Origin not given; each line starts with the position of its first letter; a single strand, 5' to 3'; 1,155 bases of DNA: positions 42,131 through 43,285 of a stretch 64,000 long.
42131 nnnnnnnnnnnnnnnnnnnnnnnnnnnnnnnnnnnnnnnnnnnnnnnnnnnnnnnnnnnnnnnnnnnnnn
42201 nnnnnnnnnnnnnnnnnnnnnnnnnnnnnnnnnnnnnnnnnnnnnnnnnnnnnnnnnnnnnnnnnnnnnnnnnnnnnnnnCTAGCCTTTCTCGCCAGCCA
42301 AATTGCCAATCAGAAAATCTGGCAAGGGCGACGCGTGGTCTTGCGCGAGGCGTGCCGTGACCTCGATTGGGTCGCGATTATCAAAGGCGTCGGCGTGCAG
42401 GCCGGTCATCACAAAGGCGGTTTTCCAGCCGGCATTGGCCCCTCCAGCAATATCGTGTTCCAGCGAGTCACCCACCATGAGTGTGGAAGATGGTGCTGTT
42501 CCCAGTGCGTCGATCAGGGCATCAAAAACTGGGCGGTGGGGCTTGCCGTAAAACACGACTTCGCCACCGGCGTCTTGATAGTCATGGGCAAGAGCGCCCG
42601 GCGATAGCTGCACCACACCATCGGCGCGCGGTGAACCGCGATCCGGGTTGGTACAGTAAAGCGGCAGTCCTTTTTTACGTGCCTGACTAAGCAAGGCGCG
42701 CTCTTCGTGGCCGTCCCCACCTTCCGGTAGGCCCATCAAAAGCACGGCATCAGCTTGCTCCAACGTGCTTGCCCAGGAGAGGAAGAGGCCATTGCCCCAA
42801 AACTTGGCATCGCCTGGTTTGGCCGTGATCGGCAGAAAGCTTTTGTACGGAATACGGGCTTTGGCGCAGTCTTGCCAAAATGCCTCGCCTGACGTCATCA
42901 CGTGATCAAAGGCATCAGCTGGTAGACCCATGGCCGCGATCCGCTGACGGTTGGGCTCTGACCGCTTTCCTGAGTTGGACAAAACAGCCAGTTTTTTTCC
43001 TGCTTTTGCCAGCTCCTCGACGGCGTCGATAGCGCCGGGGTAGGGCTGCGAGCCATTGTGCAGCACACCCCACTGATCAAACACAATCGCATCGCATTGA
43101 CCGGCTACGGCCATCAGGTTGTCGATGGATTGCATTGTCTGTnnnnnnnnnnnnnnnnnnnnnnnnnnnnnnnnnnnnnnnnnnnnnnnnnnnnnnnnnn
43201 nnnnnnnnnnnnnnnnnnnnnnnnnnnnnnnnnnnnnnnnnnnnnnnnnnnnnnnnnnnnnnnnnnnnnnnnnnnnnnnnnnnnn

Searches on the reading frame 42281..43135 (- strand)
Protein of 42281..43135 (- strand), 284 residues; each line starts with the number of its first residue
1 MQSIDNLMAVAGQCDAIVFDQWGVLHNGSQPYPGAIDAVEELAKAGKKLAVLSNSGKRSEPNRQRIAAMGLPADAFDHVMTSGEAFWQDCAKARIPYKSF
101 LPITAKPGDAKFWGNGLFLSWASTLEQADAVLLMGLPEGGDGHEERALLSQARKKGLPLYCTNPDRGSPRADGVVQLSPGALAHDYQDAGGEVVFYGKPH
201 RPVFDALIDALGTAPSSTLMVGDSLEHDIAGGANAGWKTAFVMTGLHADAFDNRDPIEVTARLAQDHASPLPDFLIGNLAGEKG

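Call 19: search_protein_families(library=pfam, proteins=[window:42281-43135:-])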
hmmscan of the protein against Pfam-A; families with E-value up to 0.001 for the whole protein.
window:42281-43135:- (284 aa): 4 families
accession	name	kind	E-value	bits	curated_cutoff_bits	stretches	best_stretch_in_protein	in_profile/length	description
PF13344.12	Hydrolase_6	-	2.6e-17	63.2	27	1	17-92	1-76/101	Haloacid dehalogenase-like hydrolase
PF13242.12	Hydrolase_like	-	1.1e-16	61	22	1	196-254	2-60/75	HAD-hyrolase-like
PF00702.32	Hydrolase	-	3.3e-16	60.7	26.4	1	147-236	105-191/191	haloacid dehalogenase-like hydrolase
PF13419.12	HAD_2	-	8.6e-12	46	23.8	1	190-242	127-178/178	Haloacid dehalogenase-like hydrolase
